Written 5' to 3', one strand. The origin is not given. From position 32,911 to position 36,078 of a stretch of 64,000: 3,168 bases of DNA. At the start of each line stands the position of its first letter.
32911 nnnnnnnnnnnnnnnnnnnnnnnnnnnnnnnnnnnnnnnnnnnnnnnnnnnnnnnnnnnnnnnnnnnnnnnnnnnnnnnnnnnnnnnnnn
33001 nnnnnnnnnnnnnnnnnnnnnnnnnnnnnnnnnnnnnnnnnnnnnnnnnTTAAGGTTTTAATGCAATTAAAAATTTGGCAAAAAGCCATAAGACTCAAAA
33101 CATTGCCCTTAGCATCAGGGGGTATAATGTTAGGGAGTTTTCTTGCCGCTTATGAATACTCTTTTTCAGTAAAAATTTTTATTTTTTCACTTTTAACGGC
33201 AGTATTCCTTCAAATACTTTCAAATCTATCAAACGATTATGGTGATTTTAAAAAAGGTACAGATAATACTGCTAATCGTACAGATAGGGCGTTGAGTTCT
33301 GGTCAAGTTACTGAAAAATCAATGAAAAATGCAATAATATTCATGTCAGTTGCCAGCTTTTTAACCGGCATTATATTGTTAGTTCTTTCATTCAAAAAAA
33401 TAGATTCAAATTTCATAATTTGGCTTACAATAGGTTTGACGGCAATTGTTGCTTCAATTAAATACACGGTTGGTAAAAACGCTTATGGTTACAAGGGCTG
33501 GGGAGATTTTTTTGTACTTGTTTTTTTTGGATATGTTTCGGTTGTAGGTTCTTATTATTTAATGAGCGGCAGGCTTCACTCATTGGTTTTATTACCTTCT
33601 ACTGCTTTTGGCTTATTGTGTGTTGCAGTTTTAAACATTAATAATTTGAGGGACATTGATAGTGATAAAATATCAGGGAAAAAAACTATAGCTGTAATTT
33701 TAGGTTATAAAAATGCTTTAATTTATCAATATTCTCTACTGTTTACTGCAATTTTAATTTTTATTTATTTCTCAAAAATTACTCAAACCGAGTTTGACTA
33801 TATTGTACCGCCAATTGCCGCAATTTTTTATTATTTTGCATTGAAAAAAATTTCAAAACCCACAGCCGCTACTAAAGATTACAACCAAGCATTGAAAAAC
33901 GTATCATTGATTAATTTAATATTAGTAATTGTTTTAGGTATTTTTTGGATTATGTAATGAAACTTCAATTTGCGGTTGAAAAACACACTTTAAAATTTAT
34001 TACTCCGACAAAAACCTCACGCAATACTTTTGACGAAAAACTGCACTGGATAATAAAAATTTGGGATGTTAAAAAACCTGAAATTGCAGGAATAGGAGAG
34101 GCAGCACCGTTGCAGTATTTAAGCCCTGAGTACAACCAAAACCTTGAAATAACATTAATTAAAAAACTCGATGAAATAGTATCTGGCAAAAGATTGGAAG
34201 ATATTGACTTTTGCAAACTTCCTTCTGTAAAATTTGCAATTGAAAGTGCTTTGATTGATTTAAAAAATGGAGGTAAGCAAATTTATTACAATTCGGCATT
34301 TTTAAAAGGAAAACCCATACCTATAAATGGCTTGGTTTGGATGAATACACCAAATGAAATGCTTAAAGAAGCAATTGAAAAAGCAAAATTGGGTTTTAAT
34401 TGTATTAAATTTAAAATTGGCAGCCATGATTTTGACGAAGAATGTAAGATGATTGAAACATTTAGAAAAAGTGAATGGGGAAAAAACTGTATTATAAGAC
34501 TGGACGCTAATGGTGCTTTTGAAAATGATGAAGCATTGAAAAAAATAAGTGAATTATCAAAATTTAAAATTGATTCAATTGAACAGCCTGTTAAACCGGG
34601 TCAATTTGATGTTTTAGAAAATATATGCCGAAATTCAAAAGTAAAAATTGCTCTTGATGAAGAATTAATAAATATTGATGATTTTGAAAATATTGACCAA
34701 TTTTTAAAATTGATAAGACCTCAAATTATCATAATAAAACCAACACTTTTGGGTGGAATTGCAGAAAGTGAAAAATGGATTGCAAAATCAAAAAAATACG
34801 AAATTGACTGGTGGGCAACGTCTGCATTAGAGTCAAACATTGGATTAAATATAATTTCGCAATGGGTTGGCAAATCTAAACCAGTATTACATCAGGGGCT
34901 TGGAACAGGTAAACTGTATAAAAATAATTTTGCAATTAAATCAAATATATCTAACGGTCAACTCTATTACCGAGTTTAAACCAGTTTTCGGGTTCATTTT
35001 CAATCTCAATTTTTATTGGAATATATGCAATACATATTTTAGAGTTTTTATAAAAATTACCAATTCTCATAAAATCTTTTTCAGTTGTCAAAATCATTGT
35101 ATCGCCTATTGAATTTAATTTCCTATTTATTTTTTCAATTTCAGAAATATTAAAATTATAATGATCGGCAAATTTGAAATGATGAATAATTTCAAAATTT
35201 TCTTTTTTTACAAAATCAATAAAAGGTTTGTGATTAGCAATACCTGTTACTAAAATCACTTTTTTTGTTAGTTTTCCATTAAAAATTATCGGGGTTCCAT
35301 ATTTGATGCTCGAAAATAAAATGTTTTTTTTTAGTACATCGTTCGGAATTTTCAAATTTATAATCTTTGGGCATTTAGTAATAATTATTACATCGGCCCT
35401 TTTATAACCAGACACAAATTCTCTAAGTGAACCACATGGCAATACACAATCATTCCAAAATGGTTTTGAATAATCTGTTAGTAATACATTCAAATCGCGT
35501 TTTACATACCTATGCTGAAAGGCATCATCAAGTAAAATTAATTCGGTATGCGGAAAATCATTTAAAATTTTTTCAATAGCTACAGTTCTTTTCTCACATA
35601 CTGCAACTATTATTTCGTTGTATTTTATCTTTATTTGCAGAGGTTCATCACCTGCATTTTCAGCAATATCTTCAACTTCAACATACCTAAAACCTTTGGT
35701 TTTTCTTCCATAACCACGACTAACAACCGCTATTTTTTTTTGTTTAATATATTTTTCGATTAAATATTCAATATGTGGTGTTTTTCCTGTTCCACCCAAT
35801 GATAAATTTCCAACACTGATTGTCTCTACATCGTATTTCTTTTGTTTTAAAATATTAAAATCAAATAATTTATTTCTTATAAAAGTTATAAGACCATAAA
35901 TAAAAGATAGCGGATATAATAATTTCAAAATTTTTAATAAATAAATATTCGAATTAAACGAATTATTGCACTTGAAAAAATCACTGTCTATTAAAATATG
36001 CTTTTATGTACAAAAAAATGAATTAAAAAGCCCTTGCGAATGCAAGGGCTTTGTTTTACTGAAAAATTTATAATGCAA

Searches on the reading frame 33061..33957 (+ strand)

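Call 49: search_protein_families(library=pfam, proteins=[window:33061-33957:+], max_evalue=0.00001)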
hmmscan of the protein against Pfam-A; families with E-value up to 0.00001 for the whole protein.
window:33061-33957:+ (298 aa): 1 family
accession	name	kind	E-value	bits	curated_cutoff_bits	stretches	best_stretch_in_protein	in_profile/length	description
PF01040.23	UbiA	-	9.5e-30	104.1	34.2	1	24-270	6-238/250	UbiA prenyltransferase family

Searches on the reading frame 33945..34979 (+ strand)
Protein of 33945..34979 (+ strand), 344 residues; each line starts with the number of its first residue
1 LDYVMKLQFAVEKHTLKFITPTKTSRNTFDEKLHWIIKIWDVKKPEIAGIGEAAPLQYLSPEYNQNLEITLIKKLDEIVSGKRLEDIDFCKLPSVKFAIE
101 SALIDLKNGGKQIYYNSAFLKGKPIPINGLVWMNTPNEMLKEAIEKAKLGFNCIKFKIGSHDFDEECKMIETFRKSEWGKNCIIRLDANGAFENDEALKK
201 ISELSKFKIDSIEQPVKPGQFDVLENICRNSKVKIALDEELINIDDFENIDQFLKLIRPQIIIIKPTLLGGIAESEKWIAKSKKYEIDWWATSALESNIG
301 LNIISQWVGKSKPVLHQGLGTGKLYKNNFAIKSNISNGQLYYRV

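Call 49: search_protein_families(library=pfam, proteins=[window:33945-34979:+], max_evalue=0.00001)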
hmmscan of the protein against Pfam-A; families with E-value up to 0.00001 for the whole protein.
window:33945-34979:+ (344 aa): 1 family
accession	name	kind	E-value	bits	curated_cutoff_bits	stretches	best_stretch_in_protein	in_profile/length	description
PF13378.12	MR_MLE_C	-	2.3e-21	77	29.4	1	139-303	2-163/219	Enolase C-terminal domain-like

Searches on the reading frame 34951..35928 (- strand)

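Call 49: search_protein_families(library=pfam, proteins=[window:34951-35928:-], max_evalue=0.00001)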
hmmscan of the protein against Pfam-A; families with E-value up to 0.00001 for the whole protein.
window:34951-35928:- (325 aa): 1 family
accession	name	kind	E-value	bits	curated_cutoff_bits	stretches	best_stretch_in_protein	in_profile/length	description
PF02606.20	LpxK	-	4.5e-77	259.8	27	1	3-314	4-320/328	Tetraacyldisaccharide-1-P 4'-kinase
